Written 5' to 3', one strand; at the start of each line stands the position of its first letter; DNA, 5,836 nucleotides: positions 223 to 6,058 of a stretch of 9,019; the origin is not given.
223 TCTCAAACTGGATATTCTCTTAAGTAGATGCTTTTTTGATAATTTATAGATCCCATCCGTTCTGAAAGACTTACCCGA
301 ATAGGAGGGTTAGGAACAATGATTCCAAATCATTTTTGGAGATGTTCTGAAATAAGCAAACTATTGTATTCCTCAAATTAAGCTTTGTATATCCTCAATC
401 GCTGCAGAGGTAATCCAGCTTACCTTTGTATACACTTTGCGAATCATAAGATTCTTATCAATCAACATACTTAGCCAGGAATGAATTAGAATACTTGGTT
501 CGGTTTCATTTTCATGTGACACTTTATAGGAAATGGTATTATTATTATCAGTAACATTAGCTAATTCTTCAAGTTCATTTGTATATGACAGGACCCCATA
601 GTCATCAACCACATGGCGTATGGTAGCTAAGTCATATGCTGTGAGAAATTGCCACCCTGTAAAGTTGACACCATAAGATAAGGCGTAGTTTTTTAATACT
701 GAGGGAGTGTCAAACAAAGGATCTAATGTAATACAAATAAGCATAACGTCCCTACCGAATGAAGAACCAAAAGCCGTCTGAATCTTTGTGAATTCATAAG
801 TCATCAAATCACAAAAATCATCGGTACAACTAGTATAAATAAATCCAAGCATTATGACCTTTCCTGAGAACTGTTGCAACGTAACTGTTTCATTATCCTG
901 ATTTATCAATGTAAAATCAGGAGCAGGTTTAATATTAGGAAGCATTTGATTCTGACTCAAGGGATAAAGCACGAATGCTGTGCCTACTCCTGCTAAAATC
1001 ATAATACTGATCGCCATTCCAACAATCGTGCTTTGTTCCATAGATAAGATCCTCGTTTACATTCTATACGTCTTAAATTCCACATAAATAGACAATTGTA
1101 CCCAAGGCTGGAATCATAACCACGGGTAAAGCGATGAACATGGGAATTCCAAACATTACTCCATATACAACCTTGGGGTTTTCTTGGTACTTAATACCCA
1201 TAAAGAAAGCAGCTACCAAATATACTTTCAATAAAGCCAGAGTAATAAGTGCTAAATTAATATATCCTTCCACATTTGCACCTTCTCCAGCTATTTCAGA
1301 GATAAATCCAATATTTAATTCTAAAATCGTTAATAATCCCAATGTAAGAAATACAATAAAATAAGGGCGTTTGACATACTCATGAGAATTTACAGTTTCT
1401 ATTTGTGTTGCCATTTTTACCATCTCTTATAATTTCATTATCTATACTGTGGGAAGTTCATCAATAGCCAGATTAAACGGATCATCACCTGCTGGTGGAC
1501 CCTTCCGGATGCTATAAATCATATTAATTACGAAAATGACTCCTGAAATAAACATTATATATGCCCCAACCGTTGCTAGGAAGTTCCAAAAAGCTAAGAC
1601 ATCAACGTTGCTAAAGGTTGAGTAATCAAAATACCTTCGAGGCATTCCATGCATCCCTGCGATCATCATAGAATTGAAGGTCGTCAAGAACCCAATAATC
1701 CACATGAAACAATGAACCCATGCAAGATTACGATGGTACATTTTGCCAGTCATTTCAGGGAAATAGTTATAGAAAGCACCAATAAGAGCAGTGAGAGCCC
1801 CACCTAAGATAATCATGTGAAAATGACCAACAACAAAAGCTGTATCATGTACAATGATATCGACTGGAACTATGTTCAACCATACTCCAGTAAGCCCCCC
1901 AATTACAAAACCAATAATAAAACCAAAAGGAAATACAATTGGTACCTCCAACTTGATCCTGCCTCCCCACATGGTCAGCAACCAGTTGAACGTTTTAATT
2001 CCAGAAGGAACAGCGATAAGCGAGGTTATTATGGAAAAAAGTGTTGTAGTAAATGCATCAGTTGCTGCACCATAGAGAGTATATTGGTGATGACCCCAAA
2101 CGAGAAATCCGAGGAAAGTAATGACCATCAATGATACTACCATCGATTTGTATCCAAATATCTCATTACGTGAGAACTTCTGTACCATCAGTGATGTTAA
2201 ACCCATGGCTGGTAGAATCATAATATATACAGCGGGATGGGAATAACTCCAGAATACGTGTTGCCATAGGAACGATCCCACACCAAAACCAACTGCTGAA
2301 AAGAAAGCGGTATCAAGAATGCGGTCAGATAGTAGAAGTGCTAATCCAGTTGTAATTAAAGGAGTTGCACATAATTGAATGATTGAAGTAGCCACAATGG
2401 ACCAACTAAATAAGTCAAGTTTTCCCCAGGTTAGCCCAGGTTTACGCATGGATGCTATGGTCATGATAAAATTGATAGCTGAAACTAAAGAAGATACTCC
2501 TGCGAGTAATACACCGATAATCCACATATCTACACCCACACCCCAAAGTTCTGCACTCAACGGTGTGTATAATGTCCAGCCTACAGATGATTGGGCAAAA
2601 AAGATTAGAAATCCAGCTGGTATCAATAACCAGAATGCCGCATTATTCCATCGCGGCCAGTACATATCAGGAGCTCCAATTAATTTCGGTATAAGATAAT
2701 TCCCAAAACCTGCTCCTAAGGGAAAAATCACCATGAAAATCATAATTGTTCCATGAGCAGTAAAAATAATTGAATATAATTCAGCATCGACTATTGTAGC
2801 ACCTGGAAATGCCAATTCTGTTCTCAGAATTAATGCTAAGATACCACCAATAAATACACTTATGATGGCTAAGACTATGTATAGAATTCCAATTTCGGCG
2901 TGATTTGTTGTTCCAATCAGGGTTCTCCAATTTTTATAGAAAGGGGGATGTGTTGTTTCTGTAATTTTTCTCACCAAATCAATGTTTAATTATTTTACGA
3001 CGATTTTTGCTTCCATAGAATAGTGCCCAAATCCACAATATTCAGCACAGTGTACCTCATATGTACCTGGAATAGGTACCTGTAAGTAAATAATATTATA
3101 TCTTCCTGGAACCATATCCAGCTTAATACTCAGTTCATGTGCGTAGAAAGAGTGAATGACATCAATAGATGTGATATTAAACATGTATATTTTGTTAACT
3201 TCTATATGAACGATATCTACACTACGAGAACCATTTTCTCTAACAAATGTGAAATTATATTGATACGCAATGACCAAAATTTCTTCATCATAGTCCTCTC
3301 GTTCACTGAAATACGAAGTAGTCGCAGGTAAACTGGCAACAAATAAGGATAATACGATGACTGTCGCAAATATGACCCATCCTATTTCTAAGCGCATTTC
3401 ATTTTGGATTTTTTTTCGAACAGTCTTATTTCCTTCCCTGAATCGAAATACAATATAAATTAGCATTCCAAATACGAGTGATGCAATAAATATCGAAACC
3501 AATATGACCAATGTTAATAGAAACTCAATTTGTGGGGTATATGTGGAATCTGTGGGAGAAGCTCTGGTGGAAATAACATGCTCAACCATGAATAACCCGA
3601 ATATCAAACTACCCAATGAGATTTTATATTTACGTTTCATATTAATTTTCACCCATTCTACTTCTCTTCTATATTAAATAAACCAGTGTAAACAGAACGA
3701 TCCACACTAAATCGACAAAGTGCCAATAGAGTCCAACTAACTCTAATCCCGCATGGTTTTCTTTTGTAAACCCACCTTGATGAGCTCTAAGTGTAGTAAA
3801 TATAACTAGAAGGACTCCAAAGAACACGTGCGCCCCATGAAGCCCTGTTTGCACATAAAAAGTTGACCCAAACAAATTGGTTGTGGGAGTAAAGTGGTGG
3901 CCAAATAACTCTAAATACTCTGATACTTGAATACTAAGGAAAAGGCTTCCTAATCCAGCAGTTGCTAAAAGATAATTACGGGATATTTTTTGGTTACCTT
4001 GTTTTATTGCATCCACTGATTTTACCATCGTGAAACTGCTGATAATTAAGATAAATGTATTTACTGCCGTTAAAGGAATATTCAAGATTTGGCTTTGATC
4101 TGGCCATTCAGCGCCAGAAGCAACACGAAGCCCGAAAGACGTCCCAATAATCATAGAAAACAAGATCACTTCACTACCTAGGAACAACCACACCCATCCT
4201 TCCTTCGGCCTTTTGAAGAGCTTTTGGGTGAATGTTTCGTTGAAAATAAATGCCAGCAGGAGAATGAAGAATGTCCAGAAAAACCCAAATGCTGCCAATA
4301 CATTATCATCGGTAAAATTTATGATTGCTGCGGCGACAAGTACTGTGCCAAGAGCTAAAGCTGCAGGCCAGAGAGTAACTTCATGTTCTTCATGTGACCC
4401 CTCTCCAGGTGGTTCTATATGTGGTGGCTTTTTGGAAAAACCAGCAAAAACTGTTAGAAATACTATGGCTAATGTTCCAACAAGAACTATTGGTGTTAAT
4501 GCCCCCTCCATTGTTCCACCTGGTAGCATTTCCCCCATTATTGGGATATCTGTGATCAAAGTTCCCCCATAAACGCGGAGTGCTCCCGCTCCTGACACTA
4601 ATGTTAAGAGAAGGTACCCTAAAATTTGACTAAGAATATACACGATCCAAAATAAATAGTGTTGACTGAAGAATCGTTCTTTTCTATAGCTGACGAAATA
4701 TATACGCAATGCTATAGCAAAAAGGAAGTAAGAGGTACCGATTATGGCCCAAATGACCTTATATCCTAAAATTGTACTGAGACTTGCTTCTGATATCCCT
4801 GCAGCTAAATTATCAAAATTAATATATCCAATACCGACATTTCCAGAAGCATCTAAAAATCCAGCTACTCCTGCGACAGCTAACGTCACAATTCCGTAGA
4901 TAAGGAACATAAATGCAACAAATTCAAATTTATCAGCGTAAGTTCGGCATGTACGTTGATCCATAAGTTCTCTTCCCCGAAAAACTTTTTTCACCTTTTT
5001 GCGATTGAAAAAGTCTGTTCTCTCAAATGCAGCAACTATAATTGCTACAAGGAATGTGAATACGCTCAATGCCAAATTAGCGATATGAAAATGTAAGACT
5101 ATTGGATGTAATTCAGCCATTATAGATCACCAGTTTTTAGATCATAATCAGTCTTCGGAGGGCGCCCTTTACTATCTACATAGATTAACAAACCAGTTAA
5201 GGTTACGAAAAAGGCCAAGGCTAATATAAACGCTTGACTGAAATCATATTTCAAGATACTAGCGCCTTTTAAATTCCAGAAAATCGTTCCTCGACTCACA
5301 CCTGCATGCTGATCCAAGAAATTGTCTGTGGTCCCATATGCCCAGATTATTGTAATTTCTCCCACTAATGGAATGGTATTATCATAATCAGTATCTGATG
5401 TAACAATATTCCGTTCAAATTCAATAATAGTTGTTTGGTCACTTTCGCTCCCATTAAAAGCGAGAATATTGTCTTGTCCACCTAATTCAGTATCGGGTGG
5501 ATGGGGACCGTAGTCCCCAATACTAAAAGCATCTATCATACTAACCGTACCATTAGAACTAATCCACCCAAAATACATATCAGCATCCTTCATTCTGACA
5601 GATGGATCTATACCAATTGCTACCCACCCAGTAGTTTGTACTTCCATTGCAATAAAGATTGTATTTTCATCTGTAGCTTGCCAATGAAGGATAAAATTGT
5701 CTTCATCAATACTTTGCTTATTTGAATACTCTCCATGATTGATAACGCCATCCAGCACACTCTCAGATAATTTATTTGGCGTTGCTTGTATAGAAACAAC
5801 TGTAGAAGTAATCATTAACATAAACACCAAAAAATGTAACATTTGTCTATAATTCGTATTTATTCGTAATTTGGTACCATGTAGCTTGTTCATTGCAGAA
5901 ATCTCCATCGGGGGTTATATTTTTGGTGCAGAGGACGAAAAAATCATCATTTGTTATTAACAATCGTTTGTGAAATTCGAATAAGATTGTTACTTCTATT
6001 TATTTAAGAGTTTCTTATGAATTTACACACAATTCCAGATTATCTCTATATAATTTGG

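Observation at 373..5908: Complex IV operon with a built-in DOMON + DUF2231-like electron-input module instead of cytochrome c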

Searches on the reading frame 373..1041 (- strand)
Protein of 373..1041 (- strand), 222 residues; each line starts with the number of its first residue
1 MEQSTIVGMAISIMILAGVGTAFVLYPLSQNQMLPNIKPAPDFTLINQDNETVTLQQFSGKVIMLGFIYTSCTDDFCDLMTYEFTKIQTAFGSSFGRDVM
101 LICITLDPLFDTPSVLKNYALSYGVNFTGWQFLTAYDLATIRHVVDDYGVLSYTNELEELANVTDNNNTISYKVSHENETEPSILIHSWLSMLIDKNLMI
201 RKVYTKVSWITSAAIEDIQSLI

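Call 3: search_protein_families(library=pfam, proteins=[window:373-1041:-], max_evalue=0.01)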
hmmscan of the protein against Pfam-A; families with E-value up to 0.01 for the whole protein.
window:373-1041:- (222 aa): 3 families
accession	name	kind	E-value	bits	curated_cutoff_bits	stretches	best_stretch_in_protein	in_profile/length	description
PF02630.20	SCO1-SenC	-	4.1e-20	72.5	22.8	1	41-160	2-115/134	SCO1/SenC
PF00578.27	AhpC-TSA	-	9.9e-09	35.6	26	1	38-153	3-103/124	AhpC/TSA family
PF08534.16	Redoxin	-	7e-06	26.3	26.6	1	38-151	4-105/148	Redoxin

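Call 6: search_protein_families(library=ncbifam, proteins=[window:373-1041:-], max_evalue=0.01)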
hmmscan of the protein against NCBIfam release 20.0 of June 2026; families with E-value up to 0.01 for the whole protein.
window:373-1041:- (222 aa): 3 families
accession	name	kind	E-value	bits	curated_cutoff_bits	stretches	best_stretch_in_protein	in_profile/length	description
NF002854.0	PRK03147.1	subfamily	2.7e-06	27.4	170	1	6-127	8-121/176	thiol-disulfide oxidoreductase ResA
NF001808.0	PRK00522.1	equivalog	0.00012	21.6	123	1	38-172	22-145/167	thiol peroxidase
NF006960.0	PRK09437.1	equivalog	0.00033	20.6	140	1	38-79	8-48/156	thioredoxin-dependent thiol peroxidase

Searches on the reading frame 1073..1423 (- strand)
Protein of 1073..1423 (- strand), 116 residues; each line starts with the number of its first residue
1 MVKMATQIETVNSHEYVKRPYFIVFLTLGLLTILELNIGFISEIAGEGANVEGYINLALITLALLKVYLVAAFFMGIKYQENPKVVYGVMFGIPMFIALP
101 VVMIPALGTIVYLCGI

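Call 3: search_protein_families(library=pfam, proteins=[window:1073-1423:-], max_evalue=0.01)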
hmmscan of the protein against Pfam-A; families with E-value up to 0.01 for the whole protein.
window:1073-1423:- (116 aa): 1 family
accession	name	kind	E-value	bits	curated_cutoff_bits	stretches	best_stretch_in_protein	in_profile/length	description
PF03626.19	COX4_pro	-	9.4e-07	29.6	28.9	1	23-99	2-68/72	Prokaryotic Cytochrome C oxidase subunit IV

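Call 6: search_protein_families(library=ncbifam, proteins=[window:1073-1423:-], max_evalue=0.01)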
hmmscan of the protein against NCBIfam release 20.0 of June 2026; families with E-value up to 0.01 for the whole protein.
window:1073-1423:- (116 aa): 1 family
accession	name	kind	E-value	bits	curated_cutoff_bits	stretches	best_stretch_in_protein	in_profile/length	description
TIGR02229.1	caa3_sub_IV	subfamily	0.0011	19.7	37.25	1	18-88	7-71/92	caa(3)-type oxidase, subunit IV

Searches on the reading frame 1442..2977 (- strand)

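Call 3: search_protein_families(library=pfam, proteins=[window:1442-2977:-], max_evalue=0.01)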
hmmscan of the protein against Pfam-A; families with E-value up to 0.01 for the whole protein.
window:1442-2977:- (511 aa): 1 family
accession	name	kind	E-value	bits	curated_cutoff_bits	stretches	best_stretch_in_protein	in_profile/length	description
PF00115.25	COX1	-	8.1e-137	457.1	34.8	1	29-474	2-436/436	Cytochrome C and Quinol oxidase polypeptide I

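Call 6: search_protein_families(library=ncbifam, proteins=[window:1442-2977:-], max_evalue=0.01)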
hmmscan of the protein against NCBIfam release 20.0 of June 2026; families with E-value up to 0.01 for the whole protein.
window:1442-2977:- (511 aa): 6 families
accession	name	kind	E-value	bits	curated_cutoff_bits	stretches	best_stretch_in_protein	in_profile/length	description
TIGR02891.1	CtaD_CoxA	equivalog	9.6e-159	529.2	670.75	1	22-502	3-481/504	cytochrome c oxidase subunit I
NF050116.1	cyt_aa3_Actin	exception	5.4e-126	421.5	880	1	20-501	2-482/522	aa3-type cytochrome oxidase subunit I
TIGR02882.1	QoxB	equivalog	6.1e-113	378.5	1015.5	1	17-502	41-527/643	cytochrome aa3 quinol oxidase subunit I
TIGR02843.1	CyoB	equivalog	4.7e-109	365.7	1020.35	1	16-492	43-521/646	cytochrome o ubiquinol oxidase subunit I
NF011592.0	PRK15017.1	equivalog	4.4e-85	286.8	1271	1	16-492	44-522/663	cytochrome o ubiquinol oxidase subunit I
NF041075.1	quin_ox_SoxB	equivalog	5.9e-25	88.2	700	1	38-486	5-450/468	proton pump complex quinol oxidase subunit SoxB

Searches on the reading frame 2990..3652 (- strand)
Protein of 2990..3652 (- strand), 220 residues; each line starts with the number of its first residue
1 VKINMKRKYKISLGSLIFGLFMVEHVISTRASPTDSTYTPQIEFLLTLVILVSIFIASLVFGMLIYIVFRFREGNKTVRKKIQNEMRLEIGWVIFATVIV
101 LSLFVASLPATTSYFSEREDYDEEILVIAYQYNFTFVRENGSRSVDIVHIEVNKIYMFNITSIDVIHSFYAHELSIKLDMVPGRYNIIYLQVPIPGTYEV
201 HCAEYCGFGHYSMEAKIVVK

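Call 3: search_protein_families(library=pfam, proteins=[window:2990-3652:-], max_evalue=0.01)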
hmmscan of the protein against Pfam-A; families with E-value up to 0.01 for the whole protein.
window:2990-3652:- (220 aa): 4 families
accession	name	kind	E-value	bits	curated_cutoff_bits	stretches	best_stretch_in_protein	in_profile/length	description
PF00116.26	COX2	-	4.1e-12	46.5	22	1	148-214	48-114/120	Cytochrome C oxidase subunit II, periplasmic domain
PF02790.20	COX2_TM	-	2.6e-06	28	22.8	1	38-108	15-86/88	Cytochrome C oxidase subunit II, transmembrane domain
PF06664.17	WLS-like_TM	-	0.00042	20.2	28.3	1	10-109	113-211/247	Wntless-like, transmembrane domain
PF13473.12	Cupredoxin_1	-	0.0027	18.2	27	1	133-219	22-104/104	Cupredoxin-like domain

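Call 6: search_protein_families(library=ncbifam, proteins=[window:2990-3652:-], max_evalue=0.01)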
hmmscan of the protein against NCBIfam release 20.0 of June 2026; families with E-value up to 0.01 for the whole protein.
window:2990-3652:- (220 aa): 8 families
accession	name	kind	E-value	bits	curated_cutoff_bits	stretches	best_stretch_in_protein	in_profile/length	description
TIGR02866.1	CoxB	equivalog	2.6e-40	138.1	147.7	1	40-219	7-191/202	cytochrome c oxidase subunit II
NF050117.1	aa3_CtaC_Actin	exception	3.6e-24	85.3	250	1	38-217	33-230/244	aa3-type cytochrome oxidase subunit II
TIGR01432.1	QOXA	equivalog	5e-11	42.4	240.95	1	41-213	28-207/227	cytochrome aa3 quinol oxidase subunit II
NF007816.0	PRK10525.1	equivalog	6.4e-09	35.4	511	1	7-218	4-223/318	cytochrome o ubiquinol oxidase subunit II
TIGR01433.1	CyoA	equivalog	1.5e-08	34.3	266.2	1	44-217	31-210/226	ubiquinol oxidase subunit II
TIGR04246.1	nitrous_NosZ_Gp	equivalog_domain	1.6e-05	23.4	625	1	149-220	502-577/578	Sec-dependent nitrous-oxide reductase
NF041074.2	quin_ox_SoxA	equivalog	2.4e-05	24.2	110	1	130-216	62-150/154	proton pump complex quinol oxidase subunit SoxA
TIGR04244.1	nitrous_NosZ_RR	equivalog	0.0084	14.7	625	0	155-220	561-627/627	TAT-dependent nitrous-oxide reductase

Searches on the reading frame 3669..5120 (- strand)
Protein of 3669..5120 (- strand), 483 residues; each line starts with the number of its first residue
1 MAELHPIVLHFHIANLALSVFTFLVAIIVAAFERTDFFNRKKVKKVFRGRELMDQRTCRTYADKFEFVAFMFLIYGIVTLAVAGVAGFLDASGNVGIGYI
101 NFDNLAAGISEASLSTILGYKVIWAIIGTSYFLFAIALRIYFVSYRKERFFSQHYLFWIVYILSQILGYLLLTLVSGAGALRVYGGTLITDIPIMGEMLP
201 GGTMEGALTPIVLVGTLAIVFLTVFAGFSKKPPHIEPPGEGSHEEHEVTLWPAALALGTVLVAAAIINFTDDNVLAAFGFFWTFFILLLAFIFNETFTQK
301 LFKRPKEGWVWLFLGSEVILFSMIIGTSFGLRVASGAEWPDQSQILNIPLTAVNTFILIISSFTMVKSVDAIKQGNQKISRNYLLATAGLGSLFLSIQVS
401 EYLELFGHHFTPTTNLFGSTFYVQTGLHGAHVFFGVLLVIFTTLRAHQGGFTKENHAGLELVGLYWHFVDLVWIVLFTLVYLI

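Call 3: search_protein_families(library=pfam, proteins=[window:3669-5120:-], max_evalue=0.01)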
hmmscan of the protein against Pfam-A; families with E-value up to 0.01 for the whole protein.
window:3669-5120:- (483 aa): 2 families
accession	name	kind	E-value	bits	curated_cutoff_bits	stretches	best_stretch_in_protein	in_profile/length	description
PF00510.24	COX3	-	1.8e-24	87.5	23.8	1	310-482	80-255/258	Cytochrome c oxidase subunit III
PF04238.17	DUF420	-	0.0058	17.4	30.5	1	350-458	1-107/130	Protein of unknown function (DUF420)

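Call 6: search_protein_families(library=ncbifam, proteins=[window:3669-5120:-], max_evalue=0.01)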
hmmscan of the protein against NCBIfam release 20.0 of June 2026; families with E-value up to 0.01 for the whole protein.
window:3669-5120:- (483 aa): 4 families
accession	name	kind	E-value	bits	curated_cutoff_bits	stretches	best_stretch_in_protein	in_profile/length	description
NF050119.1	aa3_CtaE_Actin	exception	1.8e-37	129.4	190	1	312-483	17-189/190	aa3-type cytochrome oxidase subunit III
TIGR02842.1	CyoC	equivalog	4.2e-33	115.1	223.75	1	310-483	5-177/180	cytochrome o ubiquinol oxidase subunit III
TIGR02897.1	QoxC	equivalog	1.5e-32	113.3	239.9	1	310-483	14-187/190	cytochrome aa3 quinol oxidase subunit III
NF007944.0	PRK10663.1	equivalog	3.1e-26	92.4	340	1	310-483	29-201/204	cytochrome o ubiquinol oxidase subunit III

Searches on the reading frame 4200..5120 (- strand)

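Call 8: search_protein_families(library=pfam, proteins=[window:4200-5120:-], max_evalue=10)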
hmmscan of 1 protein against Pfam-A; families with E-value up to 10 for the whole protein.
window:4200-5120:- (307 aa): 2 families
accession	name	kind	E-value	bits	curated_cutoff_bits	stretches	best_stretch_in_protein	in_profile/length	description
PF04535.17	CASP_dom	-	0.022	14.9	26.2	1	118-181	50-111/151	Casparian strip membrane protein domain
PF09990.14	DUF2231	-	0.39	11.2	26.4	1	4-133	4-85/139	Predicted membrane protein (DUF2231)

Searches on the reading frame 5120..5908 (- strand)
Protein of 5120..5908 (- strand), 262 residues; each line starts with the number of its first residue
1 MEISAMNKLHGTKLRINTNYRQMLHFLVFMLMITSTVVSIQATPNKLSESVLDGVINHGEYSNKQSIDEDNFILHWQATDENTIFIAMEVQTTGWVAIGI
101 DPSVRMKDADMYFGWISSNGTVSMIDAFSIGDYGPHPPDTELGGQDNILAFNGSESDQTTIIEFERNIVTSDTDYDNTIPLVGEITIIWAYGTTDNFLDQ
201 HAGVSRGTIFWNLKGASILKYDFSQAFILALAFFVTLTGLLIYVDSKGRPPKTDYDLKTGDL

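Call 3: search_protein_families(library=pfam, proteins=[window:5120-5908:-], max_evalue=0.01)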
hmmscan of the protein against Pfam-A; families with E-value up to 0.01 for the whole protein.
window:5120-5908:- (262 aa): 1 family
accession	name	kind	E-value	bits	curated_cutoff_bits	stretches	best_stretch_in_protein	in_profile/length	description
PF03351.22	DOMON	-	3.3e-27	95.6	32.7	1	69-192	2-124/124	DOMON domain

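Call 6: search_protein_families(library=ncbifam, proteins=[window:5120-5908:-], max_evalue=0.01)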
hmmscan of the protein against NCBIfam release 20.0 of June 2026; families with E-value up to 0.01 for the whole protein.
window:5120-5908:- (262 aa): 0 families

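Call 7: find_related_loci(query=window:5120-5908:-, collection=genome_contigs, flank=8000)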
Query window:5120-5908:- (262 aa) in genome_contigs; peptide patterns used: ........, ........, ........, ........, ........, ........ (x = any residue, [..] = any of these).
51 stretches matched a pattern; 3 encode a relative of the query (tblastn E <= 1e-3); 3 distinct loci.
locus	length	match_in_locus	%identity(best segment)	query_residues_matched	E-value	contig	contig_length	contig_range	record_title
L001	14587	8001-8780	65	2-261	7e-115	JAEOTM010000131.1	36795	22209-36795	MAG: Candidatus Hodarchaeota archaeon isolate YT2_004 k127_35712816, whole genome shotgun sequence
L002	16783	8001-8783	60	1-261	1e-103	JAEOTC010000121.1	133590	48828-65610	MAG: Candidatus Hodarchaeota archaeon isolate YT1_021 k127_18806405, whole genome shotgun sequence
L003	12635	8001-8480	48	50-209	7e-46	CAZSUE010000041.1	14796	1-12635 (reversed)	MAG TPA_asm: uncultured archaeon isolate SRP141376_co2_2 genome assembly, contig: NODE_8016_length_14796_cov_4.064107, w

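Call 33: search_protein_families(library=pfam, proteins=[L001:4155-4691:+, L001:4688-5449:+, L001:5559-6590:+, L001:6650-7387:+, L001:7399-7884:+, L001:13522-14499:-, L002:7370-7840:+, L002:13702-14718:-, L002:14885-16225:+, L001:8786-10228:+], max_evalue=0.001)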
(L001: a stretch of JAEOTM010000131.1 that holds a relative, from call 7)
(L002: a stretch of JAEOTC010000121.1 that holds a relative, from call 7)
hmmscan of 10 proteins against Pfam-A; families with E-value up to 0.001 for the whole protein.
L001:4155-4691:+ (178 aa): 0 families

L001:4688-5449:+ (253 aa): 1 family
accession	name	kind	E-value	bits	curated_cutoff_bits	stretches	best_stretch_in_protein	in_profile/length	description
PF03703.20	bPH_2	-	2.5e-13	50.5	22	1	108-172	5-69/78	Bacterial PH domain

L001:5559-6590:+ (343 aa): 0 families

L001:6650-7387:+ (245 aa): 0 families

L001:7399-7884:+ (161 aa): 0 families

L001:13522-14499:- (325 aa): 1 family
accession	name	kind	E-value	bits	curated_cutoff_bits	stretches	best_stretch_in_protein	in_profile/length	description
PF23951.1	DUF7282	-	3.9e-12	46.8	27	1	171-263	3-85/112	Domain of unknown function (DUF7282)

L002:7370-7840:+ (156 aa): 2 families
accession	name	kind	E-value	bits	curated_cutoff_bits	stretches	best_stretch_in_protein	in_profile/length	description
PF17723.7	RHH_8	-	3.5e-25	88.8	25.4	1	13-128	3-118/119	Ribbon-Helix-Helix transcriptional regulator family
PF01411.24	tRNA-synt_2c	-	0.00034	19.7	30.3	1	40-99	318-377/552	tRNA synthetases class II (A)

L002:13702-14718:- (338 aa): 1 family
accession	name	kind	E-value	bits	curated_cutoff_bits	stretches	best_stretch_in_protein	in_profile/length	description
PF23951.1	DUF7282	-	6.7e-13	49.2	27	2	185-272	5-82/112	Domain of unknown function (DUF7282)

L002:14885-16225:+ (446 aa): 0 families

L001:8786-10228:+ (480 aa): 1 family
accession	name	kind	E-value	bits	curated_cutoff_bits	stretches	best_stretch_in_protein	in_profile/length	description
PF00510.24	COX3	-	1.1e-24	88.1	23.8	1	250-479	12-255/258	Cytochrome c oxidase subunit III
